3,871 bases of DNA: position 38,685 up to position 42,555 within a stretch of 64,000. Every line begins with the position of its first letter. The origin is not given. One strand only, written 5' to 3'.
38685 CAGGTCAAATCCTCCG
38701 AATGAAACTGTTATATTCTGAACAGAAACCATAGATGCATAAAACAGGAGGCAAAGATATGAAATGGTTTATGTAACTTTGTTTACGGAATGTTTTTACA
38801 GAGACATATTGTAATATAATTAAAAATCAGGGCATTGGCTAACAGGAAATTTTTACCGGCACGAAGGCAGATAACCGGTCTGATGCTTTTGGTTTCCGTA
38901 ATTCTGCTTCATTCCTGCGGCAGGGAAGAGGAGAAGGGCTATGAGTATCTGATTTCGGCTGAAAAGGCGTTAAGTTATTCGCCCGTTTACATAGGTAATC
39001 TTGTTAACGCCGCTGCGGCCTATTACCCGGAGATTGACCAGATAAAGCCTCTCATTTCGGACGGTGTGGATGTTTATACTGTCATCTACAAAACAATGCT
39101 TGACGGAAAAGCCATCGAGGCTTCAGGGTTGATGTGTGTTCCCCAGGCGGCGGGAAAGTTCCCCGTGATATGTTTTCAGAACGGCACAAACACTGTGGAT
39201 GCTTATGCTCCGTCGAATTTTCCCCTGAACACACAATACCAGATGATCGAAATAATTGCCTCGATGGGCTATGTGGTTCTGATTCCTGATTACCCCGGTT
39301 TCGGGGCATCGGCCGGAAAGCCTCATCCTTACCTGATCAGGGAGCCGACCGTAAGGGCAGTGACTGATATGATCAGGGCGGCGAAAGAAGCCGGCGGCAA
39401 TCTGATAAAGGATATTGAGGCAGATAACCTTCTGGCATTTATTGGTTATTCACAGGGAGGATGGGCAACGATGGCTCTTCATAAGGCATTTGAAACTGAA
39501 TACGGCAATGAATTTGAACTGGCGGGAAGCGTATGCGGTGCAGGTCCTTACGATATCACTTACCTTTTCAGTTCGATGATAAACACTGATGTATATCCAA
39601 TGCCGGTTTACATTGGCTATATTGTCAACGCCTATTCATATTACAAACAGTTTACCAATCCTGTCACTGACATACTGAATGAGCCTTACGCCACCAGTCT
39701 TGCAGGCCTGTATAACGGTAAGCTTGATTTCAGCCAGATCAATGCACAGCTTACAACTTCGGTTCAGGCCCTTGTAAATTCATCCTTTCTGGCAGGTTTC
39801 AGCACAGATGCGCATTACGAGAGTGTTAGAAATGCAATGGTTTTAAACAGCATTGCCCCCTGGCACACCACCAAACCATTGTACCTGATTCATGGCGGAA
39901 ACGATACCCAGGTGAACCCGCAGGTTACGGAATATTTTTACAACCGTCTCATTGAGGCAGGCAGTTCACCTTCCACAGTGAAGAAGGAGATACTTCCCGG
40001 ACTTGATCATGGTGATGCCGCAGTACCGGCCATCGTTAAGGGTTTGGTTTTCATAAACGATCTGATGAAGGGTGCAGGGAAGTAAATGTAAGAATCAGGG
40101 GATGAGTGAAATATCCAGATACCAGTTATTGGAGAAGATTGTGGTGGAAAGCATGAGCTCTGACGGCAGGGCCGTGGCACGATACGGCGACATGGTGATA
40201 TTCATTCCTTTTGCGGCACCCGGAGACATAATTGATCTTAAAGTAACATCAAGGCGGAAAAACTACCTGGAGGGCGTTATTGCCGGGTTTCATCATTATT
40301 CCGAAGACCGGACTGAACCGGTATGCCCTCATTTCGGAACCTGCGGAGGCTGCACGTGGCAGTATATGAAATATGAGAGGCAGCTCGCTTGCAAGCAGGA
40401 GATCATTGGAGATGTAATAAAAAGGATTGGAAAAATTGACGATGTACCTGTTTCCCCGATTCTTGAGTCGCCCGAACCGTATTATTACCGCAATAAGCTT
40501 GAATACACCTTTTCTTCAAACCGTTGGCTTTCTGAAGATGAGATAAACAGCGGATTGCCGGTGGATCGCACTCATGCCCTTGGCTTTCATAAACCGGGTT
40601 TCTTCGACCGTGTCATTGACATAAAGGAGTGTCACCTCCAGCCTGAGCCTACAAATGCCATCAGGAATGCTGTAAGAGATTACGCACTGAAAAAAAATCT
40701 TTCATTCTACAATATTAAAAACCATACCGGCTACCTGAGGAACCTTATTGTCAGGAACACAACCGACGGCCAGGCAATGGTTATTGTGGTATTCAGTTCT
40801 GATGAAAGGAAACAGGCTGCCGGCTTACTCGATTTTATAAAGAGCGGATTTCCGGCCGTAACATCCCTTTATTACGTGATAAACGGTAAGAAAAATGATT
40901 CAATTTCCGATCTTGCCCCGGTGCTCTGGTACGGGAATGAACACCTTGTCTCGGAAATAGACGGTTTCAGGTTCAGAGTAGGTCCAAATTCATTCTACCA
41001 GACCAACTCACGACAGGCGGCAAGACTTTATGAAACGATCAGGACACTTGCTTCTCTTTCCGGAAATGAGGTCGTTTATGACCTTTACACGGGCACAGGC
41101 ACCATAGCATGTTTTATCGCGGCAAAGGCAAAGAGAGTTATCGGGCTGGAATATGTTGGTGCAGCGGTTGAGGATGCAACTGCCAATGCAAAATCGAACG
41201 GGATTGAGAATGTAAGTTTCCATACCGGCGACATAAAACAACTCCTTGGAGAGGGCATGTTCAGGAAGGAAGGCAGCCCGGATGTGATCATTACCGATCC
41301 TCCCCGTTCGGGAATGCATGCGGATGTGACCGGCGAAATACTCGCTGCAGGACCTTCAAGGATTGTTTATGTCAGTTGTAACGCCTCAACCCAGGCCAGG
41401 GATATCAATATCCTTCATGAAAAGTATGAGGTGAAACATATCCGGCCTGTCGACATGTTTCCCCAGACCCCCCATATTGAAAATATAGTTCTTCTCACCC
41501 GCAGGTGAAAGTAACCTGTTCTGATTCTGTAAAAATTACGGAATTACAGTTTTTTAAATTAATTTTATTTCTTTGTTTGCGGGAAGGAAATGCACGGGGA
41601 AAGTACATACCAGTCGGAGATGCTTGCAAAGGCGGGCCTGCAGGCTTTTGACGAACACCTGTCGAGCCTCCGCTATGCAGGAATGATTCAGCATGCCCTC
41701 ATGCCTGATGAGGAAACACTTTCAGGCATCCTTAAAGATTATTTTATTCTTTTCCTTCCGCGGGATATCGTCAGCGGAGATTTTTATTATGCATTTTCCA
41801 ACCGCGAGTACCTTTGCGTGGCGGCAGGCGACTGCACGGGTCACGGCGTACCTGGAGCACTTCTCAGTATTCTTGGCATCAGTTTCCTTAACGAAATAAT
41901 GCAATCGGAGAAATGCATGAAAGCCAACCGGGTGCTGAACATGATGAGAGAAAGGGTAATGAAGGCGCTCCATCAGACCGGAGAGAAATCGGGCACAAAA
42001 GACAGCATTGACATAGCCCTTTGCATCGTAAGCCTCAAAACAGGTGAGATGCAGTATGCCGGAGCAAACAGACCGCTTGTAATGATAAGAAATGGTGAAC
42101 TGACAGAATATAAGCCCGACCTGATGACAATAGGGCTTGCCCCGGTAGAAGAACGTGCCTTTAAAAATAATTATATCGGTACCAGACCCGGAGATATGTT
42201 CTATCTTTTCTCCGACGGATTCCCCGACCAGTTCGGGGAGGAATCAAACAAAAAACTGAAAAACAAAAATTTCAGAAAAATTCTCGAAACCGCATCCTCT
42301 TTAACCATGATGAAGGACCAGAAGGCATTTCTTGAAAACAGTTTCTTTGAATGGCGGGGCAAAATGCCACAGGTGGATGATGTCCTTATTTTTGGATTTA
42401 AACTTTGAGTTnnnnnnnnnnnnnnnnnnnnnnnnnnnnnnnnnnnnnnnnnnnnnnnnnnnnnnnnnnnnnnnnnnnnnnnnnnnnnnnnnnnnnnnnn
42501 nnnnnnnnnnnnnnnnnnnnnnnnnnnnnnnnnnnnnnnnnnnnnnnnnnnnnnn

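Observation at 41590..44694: Tightly coupled PP2C phosphatase plus OLD/SMC-like ATPase cassette next to tRNA-Ser: candidate undescribed two-gene system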

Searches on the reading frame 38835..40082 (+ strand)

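Call 54: search_protein_families(library=pfam, proteins=[window:38835-40082:+], max_evalue=0.0001)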
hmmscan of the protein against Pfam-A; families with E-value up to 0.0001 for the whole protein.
window:38835-40082:+ (416 aa): 4 families
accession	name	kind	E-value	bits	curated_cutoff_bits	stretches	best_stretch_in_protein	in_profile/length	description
PF03583.20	LIP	-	3.7e-12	46.6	23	1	132-254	11-126/286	Secretory lipase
PF00326.27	Peptidase_S9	-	1e-08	35.4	22.6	0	136-230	5-92/213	Prolyl oligopeptidase family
PF12697.13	Abhydrolase_6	-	9.9e-07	30.1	26.3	1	145-392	27-204/217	Alpha/beta hydrolase family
PF12146.15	Hydrolase_4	-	1.3e-05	25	27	0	138-374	24-219/239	Serine aminopeptidase, S33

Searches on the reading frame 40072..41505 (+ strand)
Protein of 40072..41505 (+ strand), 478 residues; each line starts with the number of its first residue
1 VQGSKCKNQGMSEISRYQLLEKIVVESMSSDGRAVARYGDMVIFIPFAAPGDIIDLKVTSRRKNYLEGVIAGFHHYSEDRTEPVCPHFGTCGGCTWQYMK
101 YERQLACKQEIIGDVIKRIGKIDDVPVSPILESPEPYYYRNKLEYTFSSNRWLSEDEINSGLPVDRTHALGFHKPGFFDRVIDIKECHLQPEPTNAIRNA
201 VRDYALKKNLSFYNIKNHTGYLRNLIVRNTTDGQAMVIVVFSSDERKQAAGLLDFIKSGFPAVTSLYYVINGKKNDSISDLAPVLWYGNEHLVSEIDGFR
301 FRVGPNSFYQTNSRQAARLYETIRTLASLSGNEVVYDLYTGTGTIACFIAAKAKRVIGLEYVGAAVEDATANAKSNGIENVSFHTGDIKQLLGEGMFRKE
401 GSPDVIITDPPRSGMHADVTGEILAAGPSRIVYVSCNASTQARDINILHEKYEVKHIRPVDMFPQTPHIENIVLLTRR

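Call 54: search_protein_families(library=pfam, proteins=[window:40072-41505:+], max_evalue=0.0001)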
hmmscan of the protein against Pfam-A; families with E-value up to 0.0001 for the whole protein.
window:40072-41505:+ (478 aa): 7 families
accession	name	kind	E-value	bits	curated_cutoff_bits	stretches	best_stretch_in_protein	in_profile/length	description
PF05958.17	tRNA_U5-meth_tr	-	6.4e-19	68.6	23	1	298-478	169-357/357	tRNA (Uracil-5-)-methyltransferase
PF13847.12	Methyltransf_31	-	6.7e-12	45.7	27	1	330-409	2-81/145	Methyltransferase domain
PF13649.12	Methyltransf_25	-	2e-06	28.9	27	1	335-392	1-59/97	Methyltransferase domain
PF02475.24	TRM5-TYW2_MTfase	-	6.6e-06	26.6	28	1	297-392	6-100/164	TRM5/TYW2 methyltransferase domain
PF01938.26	TRAM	-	7.4e-06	26.2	21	1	24-70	11-60/61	TRAM domain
PF05175.20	MTS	-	1.9e-05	24.8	23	1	332-422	32-121/170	Methyltransferase small domain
PF09445.16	Methyltransf_15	-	7.3e-05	22.8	22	0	333-415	2-84/165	RNA cap guanine-N2 methyltransferase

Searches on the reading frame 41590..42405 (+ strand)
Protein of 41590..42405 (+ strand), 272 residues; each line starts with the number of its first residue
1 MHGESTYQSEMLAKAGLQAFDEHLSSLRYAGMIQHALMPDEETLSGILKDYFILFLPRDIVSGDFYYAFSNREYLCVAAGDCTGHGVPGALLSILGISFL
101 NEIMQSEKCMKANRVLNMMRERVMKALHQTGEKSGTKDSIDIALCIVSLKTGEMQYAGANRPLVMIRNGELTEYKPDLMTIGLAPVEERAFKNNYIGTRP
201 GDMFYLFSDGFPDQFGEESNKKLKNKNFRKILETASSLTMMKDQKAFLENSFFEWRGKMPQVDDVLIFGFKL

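Call 3: search_protein_families(library=pfam, proteins=[window:41590-42405:+], max_evalue=0.1)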
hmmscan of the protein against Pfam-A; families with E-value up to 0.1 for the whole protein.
window:41590-42405:+ (272 aa): 1 family
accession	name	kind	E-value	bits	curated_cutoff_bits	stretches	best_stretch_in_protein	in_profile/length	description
PF07228.17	SpoIIE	-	2.6e-16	60.6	25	1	73-268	3-187/192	Stage II sporulation protein E (SpoIIE)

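Call 4: search_protein_families(library=padloc, proteins=[window:41590-42405:+], max_evalue=0.1)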
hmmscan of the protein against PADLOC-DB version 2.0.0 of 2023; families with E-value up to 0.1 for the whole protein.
window:41590-42405:+ (272 aa): 0 families

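Call 5: search_protein_families(library=ncbifam, proteins=[window:41590-42405:+], max_evalue=0.1)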
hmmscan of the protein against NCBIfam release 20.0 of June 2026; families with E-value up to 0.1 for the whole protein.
window:41590-42405:+ (272 aa): 1 family
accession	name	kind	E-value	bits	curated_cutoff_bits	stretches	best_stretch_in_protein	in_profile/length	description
NF038263.1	prot_phos_SiaA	equivalog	1.6e-44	152.5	700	1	25-272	413-657/658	biofilm regulation protein phosphatase SiaA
